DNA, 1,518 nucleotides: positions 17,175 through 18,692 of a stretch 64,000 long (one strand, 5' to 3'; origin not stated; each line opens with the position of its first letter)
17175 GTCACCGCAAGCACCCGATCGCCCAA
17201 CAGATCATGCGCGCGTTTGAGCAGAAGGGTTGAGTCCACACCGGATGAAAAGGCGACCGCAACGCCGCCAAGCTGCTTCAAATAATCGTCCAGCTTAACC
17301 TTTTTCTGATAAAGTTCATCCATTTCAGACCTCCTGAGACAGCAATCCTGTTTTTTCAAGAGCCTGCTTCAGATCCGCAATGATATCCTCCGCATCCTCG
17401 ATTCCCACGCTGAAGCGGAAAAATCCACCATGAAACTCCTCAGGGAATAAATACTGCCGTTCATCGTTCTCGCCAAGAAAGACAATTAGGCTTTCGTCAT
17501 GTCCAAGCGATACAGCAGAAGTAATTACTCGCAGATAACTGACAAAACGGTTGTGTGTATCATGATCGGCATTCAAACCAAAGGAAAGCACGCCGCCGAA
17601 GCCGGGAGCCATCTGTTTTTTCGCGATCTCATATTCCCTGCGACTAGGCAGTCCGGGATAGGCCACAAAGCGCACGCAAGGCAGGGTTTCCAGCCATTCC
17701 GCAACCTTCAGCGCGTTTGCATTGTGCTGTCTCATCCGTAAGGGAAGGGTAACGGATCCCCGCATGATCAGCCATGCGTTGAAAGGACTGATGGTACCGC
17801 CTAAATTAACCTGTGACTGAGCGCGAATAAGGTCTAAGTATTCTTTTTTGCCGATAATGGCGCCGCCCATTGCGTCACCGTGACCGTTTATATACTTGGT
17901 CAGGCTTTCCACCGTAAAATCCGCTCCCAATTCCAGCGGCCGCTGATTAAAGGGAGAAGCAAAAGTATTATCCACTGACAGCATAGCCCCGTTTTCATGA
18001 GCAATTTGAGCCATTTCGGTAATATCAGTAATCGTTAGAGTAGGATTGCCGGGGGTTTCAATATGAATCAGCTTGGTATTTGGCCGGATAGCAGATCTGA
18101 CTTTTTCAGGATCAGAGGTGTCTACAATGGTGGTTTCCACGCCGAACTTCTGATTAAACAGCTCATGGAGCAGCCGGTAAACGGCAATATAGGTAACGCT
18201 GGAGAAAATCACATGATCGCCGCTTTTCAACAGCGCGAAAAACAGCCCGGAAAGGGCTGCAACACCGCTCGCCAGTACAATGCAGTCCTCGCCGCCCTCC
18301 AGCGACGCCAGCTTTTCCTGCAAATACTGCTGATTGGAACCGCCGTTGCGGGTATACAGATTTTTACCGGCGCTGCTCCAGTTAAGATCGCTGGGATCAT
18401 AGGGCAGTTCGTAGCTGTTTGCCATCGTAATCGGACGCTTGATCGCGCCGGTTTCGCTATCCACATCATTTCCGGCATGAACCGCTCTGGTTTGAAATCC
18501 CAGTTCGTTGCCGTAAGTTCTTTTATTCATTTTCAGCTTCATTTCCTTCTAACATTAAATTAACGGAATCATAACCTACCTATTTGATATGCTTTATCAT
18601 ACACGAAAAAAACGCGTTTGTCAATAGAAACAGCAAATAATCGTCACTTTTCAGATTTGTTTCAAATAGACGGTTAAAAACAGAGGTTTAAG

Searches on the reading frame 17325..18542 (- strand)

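Call 42: search_protein_families(library=pfam, proteins=[window:17325-18542:-], max_evalue=0.00001)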
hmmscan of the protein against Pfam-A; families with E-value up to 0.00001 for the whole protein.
window:17325-18542:- (405 aa): 5 families
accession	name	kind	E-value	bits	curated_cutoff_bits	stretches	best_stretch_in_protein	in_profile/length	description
PF01053.26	Cys_Met_Meta_PP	-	7.6e-116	387.2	27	1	17-396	1-381/381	Cys/Met metabolism PLP-dependent enzyme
PF00266.25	Aminotran_5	-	1.8e-08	34.2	21.5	1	99-239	80-221/371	Aminotransferase class-V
PF06838.17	Met_gamma_lyase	-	1.9e-08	33.7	24.2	1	133-238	128-245/405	Methionine gamma-lyase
PF01041.23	DegT_DnrJ_EryC1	-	3.2e-08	33.6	19.8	1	65-192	21-146/360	DegT/DnrJ/EryC1/StrS aminotransferase family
PF00155.27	Aminotran_1_2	-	2.3e-07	30.8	19.7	1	73-240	46-242/361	Aminotransferase class I and II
